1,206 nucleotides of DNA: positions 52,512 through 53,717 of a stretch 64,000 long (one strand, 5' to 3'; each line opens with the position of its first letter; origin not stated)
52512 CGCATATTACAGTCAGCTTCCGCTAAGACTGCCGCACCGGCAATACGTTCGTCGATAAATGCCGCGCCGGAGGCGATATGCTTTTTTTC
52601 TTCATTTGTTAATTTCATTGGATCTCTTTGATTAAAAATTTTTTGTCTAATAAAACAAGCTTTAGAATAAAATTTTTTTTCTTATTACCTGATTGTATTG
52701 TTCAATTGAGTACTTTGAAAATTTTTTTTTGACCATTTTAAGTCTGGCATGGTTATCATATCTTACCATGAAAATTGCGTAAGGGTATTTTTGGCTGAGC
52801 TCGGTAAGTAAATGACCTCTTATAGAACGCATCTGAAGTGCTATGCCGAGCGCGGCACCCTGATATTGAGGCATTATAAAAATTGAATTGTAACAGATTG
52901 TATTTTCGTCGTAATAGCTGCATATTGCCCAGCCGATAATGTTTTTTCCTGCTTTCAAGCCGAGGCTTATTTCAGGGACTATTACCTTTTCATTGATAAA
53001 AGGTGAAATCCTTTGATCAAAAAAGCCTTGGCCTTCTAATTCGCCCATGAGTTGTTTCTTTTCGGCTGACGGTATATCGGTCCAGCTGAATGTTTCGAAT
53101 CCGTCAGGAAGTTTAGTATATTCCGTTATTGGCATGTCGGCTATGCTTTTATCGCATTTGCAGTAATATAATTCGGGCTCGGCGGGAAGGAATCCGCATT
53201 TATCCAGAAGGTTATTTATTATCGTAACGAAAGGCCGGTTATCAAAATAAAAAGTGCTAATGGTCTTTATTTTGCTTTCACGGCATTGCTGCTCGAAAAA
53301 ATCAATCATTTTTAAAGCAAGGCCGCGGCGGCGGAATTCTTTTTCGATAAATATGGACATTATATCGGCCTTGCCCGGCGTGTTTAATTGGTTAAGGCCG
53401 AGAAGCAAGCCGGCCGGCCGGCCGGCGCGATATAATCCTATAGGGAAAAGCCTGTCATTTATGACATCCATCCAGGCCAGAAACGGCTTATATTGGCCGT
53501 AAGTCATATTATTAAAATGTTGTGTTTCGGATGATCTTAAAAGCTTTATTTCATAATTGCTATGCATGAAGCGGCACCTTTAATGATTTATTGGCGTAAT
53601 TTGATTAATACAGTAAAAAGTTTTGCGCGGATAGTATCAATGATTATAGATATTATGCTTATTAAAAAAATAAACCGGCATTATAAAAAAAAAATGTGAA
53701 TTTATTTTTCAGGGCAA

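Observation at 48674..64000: Undescribed-looking RiPP gene cluster: ProcM-like LanM, two Nif11-leader precursors, tandem-GNAT and five paralogous B12-radical-SAM enzymes carrying RRE domains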

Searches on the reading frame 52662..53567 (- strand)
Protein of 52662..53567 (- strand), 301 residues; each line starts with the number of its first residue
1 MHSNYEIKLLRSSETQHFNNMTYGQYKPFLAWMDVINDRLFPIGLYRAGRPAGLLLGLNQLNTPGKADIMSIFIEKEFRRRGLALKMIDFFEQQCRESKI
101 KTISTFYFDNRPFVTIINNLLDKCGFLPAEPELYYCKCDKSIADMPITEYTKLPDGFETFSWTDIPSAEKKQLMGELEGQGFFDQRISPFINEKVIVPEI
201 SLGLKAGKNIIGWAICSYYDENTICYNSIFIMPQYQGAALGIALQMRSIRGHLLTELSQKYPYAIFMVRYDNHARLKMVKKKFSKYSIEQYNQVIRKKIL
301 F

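Call 3: search_protein_families(library=pfam, proteins=[window:52662-53567:-], max_evalue=0.01)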
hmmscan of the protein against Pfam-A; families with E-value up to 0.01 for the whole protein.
window:52662-53567:- (301 aa): 3 families
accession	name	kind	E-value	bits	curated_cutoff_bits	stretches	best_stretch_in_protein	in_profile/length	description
PF00583.31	Acetyltransf_1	-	4.5e-11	43.5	20.7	1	27-104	23-97/116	Acetyltransferase (GNAT) family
PF13508.13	Acetyltransf_7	-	7e-07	30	27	0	67-107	30-66/84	Acetyltransferase (GNAT) domain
PF13673.13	Acetyltransf_10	-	1.2e-06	28.9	23.6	1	37-103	28-88/128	Acetyltransferase (GNAT) domain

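Call 4: search_protein_families(library=ncbifam, proteins=[window:52662-53567:-], max_evalue=0.01)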
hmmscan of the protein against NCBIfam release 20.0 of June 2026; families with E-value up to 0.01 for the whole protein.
window:52662-53567:- (301 aa): 4 families
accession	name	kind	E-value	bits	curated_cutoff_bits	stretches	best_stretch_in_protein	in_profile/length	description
TIGR01575.1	rimI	equivalog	7.1e-06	26.2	86.4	0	64-103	53-92/132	ribosomal protein S18-alanine N-acetyltransferase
NF040503.1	resist_ArsN1a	equivalog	0.00038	20.2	170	0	70-126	80-133/159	arsinothricin resistance N-acetyltransferase ArsN1 family A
NF007025.1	PRK09491.1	equivalog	0.00061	19.8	173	0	204-280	44-115/145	ribosomal protein S18-alanine N-acetyltransferase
NF033078.2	AAC_6p_Ia_fam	equivalog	0.0055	16.6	265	0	191-244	43-96/181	AAC(6')-Ia family aminoglycoside 6'-N-acetyltransferase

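Call 28: search_solved_structures(query=window:52662-53567:-, max_evalue=1)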
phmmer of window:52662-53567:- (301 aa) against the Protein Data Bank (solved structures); distinct sequences matched with E-value up to 1: 3.
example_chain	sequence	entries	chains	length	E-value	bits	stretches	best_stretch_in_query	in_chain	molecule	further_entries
5iww_D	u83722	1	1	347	0.00092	22.1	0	202-232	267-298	PLS9-PPR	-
3jvn_A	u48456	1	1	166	0.23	14.3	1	67-109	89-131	Acetyltransferase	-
4pv6_C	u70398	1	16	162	0.38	13.5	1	48-103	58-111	N-terminal acetyltransferase complex subunit [ARD1]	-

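Call 38: find_homologous_proteins(query=window:52662-53567:-)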
Query window:52662-53567:- (301 aa): 19 proteins with E <= 0.001 among 608 candidates.
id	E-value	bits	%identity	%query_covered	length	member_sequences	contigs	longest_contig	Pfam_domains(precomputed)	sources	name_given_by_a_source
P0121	6.1e-204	694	100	100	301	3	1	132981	PF13673.14,PF13508.14,PF00583.32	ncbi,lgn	ncbi:MAG: GNAT family N-acetyltransferase [Candidatus Wallbacteria bacterium]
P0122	2.6e-127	443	66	100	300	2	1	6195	PF13673.14,PF13508.14,PF00583.32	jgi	-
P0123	5.9e-126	438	64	100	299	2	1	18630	PF13673.14,PF13508.14,PF00583.32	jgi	-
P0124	7.2e-122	425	62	99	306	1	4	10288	PF00583.32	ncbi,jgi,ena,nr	ncbi:MAG TPA: hypothetical protein PKK26_06305 [Candidatus Wallbacteria bacterium]|nr:hypothetical p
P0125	1.4e-121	424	62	99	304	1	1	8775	PF00583.32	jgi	-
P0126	2.2e-121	423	60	100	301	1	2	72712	PF13508.14,PF00583.32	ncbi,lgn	-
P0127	9.1e-121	421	61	100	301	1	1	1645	PF13508.14,PF00583.32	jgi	jgi:GNAT superfamily N-acetyltransferase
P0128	1.8e-120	420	61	100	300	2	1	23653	PF13673.14,PF13508.14,PF00583.32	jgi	jgi:GNAT superfamily N-acetyltransferase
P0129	6.8e-119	415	59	100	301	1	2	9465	PF13673.14,PF13508.14,PF00583.32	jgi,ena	-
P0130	8.9e-119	415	60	100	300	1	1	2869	PF13673.14,PF13508.14,PF00583.32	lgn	-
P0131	5.0e-117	409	60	100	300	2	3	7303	PF00583.32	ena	-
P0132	2.0e-115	404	58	100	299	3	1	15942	PF13673.14,PF13508.14,PF00583.32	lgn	-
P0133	1.9e-114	400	58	100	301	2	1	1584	PF00583.32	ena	-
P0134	3.9e-111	389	58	100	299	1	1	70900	PF13673.14,PF13508.14,PF00583.32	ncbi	-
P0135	6.7e-106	372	55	100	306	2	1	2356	PF00583.32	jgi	-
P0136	1.4e-100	355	54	100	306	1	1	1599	PF13673.14,PF13508.14,PF00583.32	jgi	jgi:GNAT superfamily N-acetyltransferase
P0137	9.5e-100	352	56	91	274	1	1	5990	PF13508.14,PF00583.32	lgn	-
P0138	1.4e-85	306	48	99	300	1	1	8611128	PF13673.14,PF13508.14,PF00583.32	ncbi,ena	-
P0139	2.1e-53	200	34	98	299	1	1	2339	PF00583.32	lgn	-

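Call 40: find_encoding_contigs(protein=P0126, flank=10000, max_places=2)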
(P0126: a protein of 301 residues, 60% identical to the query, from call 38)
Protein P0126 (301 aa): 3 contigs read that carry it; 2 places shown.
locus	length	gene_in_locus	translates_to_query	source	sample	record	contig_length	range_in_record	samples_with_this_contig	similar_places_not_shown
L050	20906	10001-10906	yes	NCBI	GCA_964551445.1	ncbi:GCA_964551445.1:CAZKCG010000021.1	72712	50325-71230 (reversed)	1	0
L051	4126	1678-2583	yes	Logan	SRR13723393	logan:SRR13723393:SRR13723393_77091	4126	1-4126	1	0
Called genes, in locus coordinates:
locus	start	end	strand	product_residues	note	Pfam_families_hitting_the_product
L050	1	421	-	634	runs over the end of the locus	?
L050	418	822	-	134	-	PF00072:Response_reg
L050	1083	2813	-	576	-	PF00512:HisKA, PF02518:HATPase_c, PF00072:Response_reg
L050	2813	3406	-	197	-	PF07796:DUF1638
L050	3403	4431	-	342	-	PF01208:URO-D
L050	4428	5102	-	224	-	PF02310:B12-binding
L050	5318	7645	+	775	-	PF16927:HisKA_7TM, PF00989:PAS (faint), PF13426:PAS_9, PF02518:HATPase_c, PF00072:Response_reg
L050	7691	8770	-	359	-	PF22541:DUF7005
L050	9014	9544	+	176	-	PF04542:Sigma70_r2, PF08281:Sigma70_r4_2, PF04545:Sigma70_r4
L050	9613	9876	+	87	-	-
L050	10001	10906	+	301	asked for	PF00583:Acetyltransf_1 (weak), PF13508:Acetyltransf_7 (faint)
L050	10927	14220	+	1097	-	PF13575:DUF4135, PF05147:LANC_like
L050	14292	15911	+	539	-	PF02321:OEP (weak)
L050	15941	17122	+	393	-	PF13458:Peripla_BP_6, PF13433:Peripla_BP_5, PF01094:ANF_receptor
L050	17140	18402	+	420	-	PF25994:HH_AprE (weak)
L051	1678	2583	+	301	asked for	PF00583:Acetyltransf_1 (weak), PF13508:Acetyltransf_7 (faint)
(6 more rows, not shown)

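Call 41: find_encoding_contigs(protein=P0138, flank=10000, max_places=2)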
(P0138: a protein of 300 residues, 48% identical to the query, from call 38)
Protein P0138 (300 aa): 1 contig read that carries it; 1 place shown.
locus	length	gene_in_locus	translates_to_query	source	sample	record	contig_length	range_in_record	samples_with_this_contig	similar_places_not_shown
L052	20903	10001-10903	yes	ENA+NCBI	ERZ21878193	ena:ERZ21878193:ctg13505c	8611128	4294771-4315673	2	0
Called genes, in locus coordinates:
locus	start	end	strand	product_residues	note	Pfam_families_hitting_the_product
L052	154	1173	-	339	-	PF01208:URO-D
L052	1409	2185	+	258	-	PF12833:HTH_18, PF00165:HTH_AraC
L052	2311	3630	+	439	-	-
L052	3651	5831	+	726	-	PF03412:Peptidase_C39, PF00664:ABC_membrane, PF00005:ABC_tran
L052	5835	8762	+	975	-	PF00664:ABC_membrane, PF00005:ABC_tran, PF02463:SMC_N (faint)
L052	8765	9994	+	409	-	PF13458:Peripla_BP_6, PF01094:ANF_receptor, PF13433:Peripla_BP_5 (faint)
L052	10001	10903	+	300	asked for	PF00583:Acetyltransf_1 (faint), PF13673:Acetyltransf_10 (faint), PF13508:Acetyltransf_7 (faint)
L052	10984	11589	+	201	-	PF15731:MqsA_antitoxin (weak), PF01381:HTH_3, PF13560:HTH_31 (weak), PF07862:Nif11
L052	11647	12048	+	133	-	PF07862:Nif11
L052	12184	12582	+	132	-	PF07862:Nif11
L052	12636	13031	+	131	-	PF07862:Nif11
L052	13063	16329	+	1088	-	PF13575:DUF4135, PF05147:LANC_like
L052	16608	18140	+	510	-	PF00884:Sulfatase, PF01663:Phosphodiest (weak), PF16347:SGSH_C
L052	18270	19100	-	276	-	PF02311:AraC_binding, PF12833:HTH_18, PF00165:HTH_AraC (weak)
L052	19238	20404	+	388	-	PF01408:GFO_IDH_MocA, PF22685:Gal80p_C-like (faint), PF22725:GFO_IDH_MocA_C3, PF02894:GFO_IDH_MocA_C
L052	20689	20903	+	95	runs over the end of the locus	PF21866:DUF6915 (faint)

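Call 68: find_homologous_proteins(query=A4, max_evalue=0.001)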
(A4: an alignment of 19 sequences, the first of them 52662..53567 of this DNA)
Query A4 (19 sequences) (301 aa, profile of the alignment): 22 proteins with E <= 0.001 among 8000 candidates.
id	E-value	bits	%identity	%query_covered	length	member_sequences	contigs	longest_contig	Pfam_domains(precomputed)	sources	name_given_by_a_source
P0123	5.0e-164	563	64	100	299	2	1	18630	PF13673.14,PF13508.14,PF00583.32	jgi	-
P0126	2.6e-163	560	60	100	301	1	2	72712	PF13508.14,PF00583.32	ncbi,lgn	-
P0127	8.5e-163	559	61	100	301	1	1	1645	PF13508.14,PF00583.32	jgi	jgi:GNAT superfamily N-acetyltransferase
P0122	2.4e-162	557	66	100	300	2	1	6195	PF13673.14,PF13508.14,PF00583.32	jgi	-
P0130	8.6e-162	555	60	100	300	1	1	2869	PF13673.14,PF13508.14,PF00583.32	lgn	-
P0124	9.9e-162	555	62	99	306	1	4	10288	PF00583.32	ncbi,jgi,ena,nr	ncbi:MAG TPA: hypothetical protein PKK26_06305 [Candidatus Wallbacteria bacterium]|nr:hypothetical p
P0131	5.8e-160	549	60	100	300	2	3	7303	PF00583.32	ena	-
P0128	1.3e-159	548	61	100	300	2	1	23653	PF13673.14,PF13508.14,PF00583.32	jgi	jgi:GNAT superfamily N-acetyltransferase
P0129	3.5e-159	547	59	100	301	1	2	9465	PF13673.14,PF13508.14,PF00583.32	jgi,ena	-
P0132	6.2e-159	546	58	100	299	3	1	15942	PF13673.14,PF13508.14,PF00583.32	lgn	-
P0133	3.8e-158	544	58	100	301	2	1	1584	PF00583.32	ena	-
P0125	4.9e-158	543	62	99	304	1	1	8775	PF00583.32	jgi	-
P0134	2.2e-154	531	58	100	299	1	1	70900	PF13673.14,PF13508.14,PF00583.32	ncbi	-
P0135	1.3e-150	519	55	100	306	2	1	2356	PF00583.32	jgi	-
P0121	1.3e-149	516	100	100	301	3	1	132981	PF13673.14,PF13508.14,PF00583.32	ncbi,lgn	ncbi:MAG: GNAT family N-acetyltransferase [Candidatus Wallbacteria bacterium]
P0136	4.9e-143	494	54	100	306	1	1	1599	PF13673.14,PF13508.14,PF00583.32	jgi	jgi:GNAT superfamily N-acetyltransferase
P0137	8.8e-135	467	56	91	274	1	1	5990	PF13508.14,PF00583.32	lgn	-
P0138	4.6e-131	455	48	99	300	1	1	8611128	PF13673.14,PF13508.14,PF00583.32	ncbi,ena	-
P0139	1.3e-112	394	34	98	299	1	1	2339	PF00583.32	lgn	-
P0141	8.2e-97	342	38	91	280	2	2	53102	PF00583.32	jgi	jgi:hypothetical protein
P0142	1.0e-25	109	29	98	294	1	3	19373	PF13673.14,PF13508.14,PF08445.17,PF17013.12,PF14542.13,PF00583.32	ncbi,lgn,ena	-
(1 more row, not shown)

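Call 73: list_cluster_members(proteins=[P0121, P0001, P0059])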
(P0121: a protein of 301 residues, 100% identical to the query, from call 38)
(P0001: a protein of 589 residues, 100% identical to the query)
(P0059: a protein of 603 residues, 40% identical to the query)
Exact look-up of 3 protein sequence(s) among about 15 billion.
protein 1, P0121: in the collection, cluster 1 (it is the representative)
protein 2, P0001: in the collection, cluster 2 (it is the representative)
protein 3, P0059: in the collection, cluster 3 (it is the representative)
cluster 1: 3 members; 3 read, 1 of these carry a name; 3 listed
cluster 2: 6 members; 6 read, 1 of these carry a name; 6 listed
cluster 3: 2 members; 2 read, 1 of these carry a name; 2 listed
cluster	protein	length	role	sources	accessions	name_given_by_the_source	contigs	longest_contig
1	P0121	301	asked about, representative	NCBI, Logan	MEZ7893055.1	MAG: GNAT family N-acetyltransferase [Candidatus Wallbacteria bacterium]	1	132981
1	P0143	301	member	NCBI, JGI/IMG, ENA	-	-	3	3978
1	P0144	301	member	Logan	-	-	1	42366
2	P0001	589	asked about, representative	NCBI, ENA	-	-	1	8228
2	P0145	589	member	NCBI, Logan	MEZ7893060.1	MAG: radical SAM protein [Candidatus Wallbacteria bacterium]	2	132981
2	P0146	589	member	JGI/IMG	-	-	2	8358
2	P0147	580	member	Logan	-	-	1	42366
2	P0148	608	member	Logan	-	-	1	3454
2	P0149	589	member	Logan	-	-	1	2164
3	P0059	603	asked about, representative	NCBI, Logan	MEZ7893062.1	MAG: radical SAM protein [Candidatus Wallbacteria bacterium]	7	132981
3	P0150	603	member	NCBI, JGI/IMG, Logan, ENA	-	-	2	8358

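Call 78: find_encoding_contigs(protein=P0134, flank=10000, max_places=1)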
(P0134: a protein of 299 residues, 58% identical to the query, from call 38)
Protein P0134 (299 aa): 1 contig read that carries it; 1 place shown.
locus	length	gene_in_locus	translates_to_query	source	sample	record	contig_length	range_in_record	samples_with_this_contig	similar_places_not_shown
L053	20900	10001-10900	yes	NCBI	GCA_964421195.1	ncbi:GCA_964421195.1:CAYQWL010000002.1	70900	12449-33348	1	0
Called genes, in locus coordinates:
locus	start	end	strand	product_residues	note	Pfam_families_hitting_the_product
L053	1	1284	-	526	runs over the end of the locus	PF01841:Transglut_core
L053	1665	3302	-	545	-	PF00395:SLH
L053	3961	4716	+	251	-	-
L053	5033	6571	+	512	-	PF24096:DUF7379, PF05057:DUF676 (weak)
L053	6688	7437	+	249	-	PF01209:Ubie_methyltran (weak), PF05175:MTS (faint), PF02390:Methyltransf_4 (faint), PF13847:Methyltransf_31, PF08241:Methyltransf_11, PF08242:Methyltransf_12, PF13649:Methyltransf_25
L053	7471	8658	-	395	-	-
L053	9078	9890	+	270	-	-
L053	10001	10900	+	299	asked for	PF00583:Acetyltransf_1 (faint), PF13673:Acetyltransf_10 (faint), PF13508:Acetyltransf_7 (faint)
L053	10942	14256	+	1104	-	PF13575:DUF4135, PF05147:LANC_like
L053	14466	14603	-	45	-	-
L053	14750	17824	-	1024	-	PF13287:Fn3_assoc, PF13290:CHB_HEX_C_1, PF13306:LRR_5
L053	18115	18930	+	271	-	PF00702:Hydrolase, PF13419:HAD_2 (weak), PF03767:Acid_phosphat_B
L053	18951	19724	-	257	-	PF01522:Polysacc_deac_1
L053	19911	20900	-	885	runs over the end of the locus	PF09371:Tex_N, PF22706:Tex_central_region, PF14639:YqgF, PF16921:Tex_YqgF, PF14635:HHH_7 (weak), PF12836:HHH_3, PF17674:HHH_9, PF00575:S1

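Call 79: find_encoding_contigs(protein=P0128, flank=10000, max_places=1)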
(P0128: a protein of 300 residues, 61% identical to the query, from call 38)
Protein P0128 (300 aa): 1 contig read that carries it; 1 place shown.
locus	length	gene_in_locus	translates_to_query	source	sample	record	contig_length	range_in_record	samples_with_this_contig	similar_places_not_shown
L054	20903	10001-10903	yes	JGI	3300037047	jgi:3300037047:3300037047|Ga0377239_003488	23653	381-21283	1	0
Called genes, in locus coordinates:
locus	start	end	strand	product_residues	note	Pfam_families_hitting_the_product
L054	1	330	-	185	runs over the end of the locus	PF12796:Ank_2, PF13637:Ank_4, PF13857:Ank_5 (weak), PF00023:Ank, PF13606:Ank_3 (weak), PF12796:Ank_2, PF13857:Ank_5, PF12796:Ank_2, +1 more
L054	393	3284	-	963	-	PF00664:ABC_membrane, PF00005:ABC_tran, PF02463:SMC_N (faint)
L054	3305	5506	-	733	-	PF03412:Peptidase_C39, PF00664:ABC_membrane, PF00005:ABC_tran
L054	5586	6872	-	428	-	PF25917:BSH_RND, PF25997:BSH_YhbJ (faint), PF25994:HH_AprE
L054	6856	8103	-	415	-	PF13433:Peripla_BP_5, PF13458:Peripla_BP_6, PF01094:ANF_receptor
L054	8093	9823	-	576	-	PF02321:OEP (weak)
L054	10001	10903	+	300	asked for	PF00583:Acetyltransf_1 (weak), PF13673:Acetyltransf_10 (faint), PF13508:Acetyltransf_7 (faint)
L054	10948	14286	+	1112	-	PF13575:DUF4135, PF05147:LANC_like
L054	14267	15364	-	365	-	PF22541:DUF7005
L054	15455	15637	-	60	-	-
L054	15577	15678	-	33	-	-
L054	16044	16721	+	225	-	PF02463:SMC_N (weak), PF00005:ABC_tran, PF13304:AAA_21 (faint)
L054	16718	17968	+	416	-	PF12704:MacB_PCD, PF02687:FtsX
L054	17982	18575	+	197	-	-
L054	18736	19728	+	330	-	PF11736:DUF3299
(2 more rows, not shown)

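Call 80: find_encoding_contigs(protein=P0123, flank=10000, max_places=1)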
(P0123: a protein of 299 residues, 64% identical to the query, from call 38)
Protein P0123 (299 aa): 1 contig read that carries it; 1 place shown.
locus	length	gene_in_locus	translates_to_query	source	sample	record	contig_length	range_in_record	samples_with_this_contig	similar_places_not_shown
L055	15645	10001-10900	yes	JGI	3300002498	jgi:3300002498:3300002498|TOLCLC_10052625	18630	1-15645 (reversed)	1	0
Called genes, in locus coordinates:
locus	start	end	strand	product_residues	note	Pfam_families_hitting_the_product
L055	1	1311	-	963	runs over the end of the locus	PF00664:ABC_membrane, PF00005:ABC_tran, PF02463:SMC_N (faint)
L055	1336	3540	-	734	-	PF03412:Peptidase_C39, PF00664:ABC_membrane, PF00005:ABC_tran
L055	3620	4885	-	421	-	PF25917:BSH_RND, PF25997:BSH_YhbJ (faint), PF25994:HH_AprE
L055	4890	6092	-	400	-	PF13433:Peripla_BP_5, PF13458:Peripla_BP_6, PF01094:ANF_receptor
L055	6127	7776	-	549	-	PF02321:OEP (weak)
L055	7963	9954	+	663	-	PF13620:CarboxypepD_reg, PF16483:Glyco_hydro_64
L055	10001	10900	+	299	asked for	PF00583:Acetyltransf_1 (weak), PF13673:Acetyltransf_10 (faint), PF13508:Acetyltransf_7 (faint)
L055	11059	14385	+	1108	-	PF13575:DUF4135, PF05147:LANC_like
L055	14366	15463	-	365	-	PF22541:DUF7005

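Call 81: find_encoding_contigs(protein=P0124, flank=10000, max_places=1)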
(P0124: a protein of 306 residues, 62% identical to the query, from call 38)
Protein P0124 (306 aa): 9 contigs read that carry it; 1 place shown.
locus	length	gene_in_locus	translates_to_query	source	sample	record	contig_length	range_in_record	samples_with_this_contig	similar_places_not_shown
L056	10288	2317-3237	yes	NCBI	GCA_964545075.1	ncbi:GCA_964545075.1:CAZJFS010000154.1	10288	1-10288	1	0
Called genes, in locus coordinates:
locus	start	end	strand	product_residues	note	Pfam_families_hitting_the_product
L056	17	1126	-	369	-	PF22541:DUF7005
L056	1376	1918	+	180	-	PF04542:Sigma70_r2, PF08281:Sigma70_r4_2, PF04545:Sigma70_r4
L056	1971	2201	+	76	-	-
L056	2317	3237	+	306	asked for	PF00583:Acetyltransf_1 (faint)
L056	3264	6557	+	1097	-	PF13575:DUF4135, PF05147:LANC_like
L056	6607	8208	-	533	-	PF07690:MFS_1, PF05977:MFS_3 (faint)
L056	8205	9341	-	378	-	PF25954:Beta-barrel_RND_2 (faint), PF25917:BSH_RND, PF25973:BSH_CzcB, PF25881:HH_YBHG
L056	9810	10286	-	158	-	?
